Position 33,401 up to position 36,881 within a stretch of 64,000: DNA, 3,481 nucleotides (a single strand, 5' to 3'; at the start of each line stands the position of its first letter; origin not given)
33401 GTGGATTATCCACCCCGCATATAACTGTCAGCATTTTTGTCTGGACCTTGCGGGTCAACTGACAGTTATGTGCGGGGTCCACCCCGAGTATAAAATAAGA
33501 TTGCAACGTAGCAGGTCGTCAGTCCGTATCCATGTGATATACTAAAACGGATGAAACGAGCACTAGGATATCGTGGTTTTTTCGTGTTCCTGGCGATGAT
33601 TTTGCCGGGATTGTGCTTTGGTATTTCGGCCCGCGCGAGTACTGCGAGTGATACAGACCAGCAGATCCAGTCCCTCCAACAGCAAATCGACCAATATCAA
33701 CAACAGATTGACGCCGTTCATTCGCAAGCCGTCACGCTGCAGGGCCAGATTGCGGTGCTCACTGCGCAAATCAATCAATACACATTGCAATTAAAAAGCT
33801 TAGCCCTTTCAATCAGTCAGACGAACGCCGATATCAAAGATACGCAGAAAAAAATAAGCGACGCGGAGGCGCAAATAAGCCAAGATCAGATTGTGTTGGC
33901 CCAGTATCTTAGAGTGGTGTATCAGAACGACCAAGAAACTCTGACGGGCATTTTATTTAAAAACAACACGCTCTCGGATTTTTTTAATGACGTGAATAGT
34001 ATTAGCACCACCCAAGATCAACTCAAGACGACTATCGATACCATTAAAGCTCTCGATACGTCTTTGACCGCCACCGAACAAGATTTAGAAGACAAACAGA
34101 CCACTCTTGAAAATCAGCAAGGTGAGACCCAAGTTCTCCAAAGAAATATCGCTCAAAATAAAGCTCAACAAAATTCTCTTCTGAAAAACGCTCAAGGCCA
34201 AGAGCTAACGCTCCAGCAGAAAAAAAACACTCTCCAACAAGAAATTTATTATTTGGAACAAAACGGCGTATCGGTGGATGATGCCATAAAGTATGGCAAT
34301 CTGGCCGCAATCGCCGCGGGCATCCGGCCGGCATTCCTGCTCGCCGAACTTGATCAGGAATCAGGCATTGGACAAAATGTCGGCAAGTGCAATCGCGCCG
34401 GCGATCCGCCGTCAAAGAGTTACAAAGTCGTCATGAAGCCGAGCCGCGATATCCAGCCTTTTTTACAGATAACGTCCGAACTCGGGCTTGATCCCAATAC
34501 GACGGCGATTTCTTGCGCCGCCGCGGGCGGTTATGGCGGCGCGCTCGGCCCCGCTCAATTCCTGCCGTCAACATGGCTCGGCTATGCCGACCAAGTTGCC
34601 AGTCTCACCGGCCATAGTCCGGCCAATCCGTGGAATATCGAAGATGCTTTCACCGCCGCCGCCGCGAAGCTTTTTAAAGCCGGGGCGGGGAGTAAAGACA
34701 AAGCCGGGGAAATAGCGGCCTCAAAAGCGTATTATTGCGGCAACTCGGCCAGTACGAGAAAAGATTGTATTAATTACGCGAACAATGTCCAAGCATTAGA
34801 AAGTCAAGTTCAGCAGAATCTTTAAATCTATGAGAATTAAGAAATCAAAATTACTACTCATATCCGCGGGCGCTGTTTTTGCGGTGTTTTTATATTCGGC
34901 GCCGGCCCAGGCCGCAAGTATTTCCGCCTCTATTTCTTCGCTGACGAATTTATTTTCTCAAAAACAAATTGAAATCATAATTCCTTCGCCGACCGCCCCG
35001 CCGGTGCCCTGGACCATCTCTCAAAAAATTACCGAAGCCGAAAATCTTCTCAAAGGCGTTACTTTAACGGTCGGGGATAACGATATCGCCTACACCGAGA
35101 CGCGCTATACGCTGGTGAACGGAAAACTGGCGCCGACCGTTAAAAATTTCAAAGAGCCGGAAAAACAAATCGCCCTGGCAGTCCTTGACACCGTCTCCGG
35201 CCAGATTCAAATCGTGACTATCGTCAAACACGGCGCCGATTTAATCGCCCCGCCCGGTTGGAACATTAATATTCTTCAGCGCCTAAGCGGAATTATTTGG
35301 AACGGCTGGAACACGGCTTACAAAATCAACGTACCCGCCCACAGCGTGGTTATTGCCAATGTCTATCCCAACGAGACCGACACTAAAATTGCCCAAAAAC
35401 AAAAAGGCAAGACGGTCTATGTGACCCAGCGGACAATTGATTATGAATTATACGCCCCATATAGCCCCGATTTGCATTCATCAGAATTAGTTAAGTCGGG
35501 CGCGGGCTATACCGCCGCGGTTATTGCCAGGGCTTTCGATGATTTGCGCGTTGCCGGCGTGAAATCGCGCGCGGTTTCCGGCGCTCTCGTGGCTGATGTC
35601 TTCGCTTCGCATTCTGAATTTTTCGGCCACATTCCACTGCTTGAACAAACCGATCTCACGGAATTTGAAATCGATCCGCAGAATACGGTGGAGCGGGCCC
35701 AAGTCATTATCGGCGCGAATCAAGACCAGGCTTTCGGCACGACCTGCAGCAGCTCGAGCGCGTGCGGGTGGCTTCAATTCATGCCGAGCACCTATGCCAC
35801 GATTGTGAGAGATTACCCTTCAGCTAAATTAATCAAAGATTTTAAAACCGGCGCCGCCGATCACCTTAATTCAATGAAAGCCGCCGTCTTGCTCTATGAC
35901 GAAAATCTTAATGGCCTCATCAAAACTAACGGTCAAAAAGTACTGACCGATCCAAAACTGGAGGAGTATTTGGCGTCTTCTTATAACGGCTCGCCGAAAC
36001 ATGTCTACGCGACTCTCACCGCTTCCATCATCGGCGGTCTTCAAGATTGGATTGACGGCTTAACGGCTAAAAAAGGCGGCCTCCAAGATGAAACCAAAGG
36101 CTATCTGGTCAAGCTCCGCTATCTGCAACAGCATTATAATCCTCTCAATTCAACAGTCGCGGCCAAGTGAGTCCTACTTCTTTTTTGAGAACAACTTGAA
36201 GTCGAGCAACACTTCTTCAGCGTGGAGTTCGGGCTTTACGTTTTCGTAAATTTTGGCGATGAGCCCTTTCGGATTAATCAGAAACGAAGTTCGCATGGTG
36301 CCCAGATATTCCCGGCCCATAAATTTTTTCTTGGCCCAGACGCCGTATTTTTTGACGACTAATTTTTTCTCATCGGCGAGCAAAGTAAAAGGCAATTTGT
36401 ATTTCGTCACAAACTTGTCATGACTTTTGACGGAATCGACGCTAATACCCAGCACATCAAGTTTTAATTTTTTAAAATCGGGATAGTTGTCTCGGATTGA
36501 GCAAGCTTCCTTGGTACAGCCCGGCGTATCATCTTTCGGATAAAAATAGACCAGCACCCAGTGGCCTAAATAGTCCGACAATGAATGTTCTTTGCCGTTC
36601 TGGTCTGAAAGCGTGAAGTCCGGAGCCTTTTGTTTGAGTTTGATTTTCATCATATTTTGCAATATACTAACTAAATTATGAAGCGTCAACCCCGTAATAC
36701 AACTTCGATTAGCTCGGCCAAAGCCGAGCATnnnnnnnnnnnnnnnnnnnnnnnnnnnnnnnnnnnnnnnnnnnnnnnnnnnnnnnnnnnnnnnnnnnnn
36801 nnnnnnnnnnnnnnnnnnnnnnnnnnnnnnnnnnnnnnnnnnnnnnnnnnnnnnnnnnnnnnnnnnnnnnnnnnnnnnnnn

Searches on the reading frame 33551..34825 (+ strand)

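Call 44: search_protein_families(library=pfam, proteins=[window:33551-34825:+], max_evalue=0.001)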
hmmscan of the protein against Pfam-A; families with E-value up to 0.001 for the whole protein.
window:33551-34825:+ (424 aa): 4 families
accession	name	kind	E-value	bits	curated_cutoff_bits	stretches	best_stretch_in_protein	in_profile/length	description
PF11932.13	DUF3450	-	2.8e-06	27.3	32.6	1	21-111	7-97/241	Protein of unknown function (DUF3450)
PF15619.11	Lebercilin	-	0.0002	21.4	34.3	0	152-238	101-185/193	Ciliary protein causing Leber congenital amaurosis disease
PF13406.11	SLT_2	-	0.00069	19.4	24.3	1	303-384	133-206/292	Transglycosylase SLT domain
PF08614.16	ATG16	-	0.0008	20.1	33.7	0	30-113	67-150/200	Autophagy protein 16 (ATG16)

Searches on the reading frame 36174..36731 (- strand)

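Call 62: search_protein_families(library=pfam, proteins=[window:36174-36731:-], max_evalue=0.0001)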
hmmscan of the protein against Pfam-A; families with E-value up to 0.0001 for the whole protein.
window:36174-36731:- (185 aa): 2 families
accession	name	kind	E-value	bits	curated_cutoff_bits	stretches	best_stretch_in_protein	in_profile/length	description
PF00578.27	AhpC-TSA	-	2.2e-43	147.6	26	1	33-160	2-123/124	AhpC/TSA family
PF08534.16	Redoxin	-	5.6e-22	78.6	26.6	1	33-168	3-141/148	Redoxin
